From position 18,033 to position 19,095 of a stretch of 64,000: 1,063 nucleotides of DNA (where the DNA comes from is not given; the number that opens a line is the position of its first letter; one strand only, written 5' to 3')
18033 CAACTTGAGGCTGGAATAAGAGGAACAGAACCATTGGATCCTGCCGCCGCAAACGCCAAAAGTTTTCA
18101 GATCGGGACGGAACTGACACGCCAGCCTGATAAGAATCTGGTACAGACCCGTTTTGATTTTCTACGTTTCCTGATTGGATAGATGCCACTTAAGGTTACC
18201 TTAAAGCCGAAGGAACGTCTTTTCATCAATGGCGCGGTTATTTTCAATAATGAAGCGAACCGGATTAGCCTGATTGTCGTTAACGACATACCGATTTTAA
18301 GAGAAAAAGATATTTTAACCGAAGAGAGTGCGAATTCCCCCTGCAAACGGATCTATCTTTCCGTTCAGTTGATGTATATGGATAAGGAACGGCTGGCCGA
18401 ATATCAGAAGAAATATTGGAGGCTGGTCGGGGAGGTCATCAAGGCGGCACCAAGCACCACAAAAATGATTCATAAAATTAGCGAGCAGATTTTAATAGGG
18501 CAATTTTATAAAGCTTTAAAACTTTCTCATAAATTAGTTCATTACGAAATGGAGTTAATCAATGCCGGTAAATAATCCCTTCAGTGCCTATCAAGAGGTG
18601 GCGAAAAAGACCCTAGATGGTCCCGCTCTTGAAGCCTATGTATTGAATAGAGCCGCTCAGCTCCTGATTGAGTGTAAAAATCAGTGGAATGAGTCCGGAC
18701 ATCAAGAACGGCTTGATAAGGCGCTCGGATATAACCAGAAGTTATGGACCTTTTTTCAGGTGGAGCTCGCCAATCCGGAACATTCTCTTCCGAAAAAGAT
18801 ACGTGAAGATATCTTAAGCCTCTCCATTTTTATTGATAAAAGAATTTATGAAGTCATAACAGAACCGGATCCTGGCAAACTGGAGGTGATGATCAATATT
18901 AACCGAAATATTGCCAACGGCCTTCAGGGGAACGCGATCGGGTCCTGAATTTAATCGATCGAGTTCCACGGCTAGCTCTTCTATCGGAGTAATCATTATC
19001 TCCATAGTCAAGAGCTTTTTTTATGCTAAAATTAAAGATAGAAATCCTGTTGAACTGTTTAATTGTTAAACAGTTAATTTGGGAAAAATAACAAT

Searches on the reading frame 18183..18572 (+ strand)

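Call 64: search_protein_families(library=ncbifam, proteins=[window:18183-18572:+], max_evalue=0.01)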
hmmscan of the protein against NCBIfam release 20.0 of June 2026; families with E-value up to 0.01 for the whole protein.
window:18183-18572:+ (130 aa): 2 families
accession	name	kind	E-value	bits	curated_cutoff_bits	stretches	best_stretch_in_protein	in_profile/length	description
NF009432.1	PRK12791.1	equivalog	6.3e-37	126.5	153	1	1-126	1-125/126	flagellar biosynthesis repressor FlbT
NF001995.1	PRK00794.1-1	equivalog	2.5e-27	95.6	125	1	3-125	1-124/125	flagellar biosynthesis repressor FlbT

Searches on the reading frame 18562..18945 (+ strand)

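Call 64: search_protein_families(library=ncbifam, proteins=[window:18562-18945:+], max_evalue=0.01)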
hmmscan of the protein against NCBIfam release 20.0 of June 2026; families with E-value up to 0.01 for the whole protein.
window:18562-18945:+ (128 aa): 2 families
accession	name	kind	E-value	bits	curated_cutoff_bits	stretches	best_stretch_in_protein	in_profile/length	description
NF009435.1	PRK12794.1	equivalog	3.1e-32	111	91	1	8-123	4-115/116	flagellar biosynthesis regulator FlaF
NF009434.1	PRK12793.1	equivalog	2.3e-13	50.2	99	1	10-121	5-113/113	flagellar biosynthesis regulator FlaF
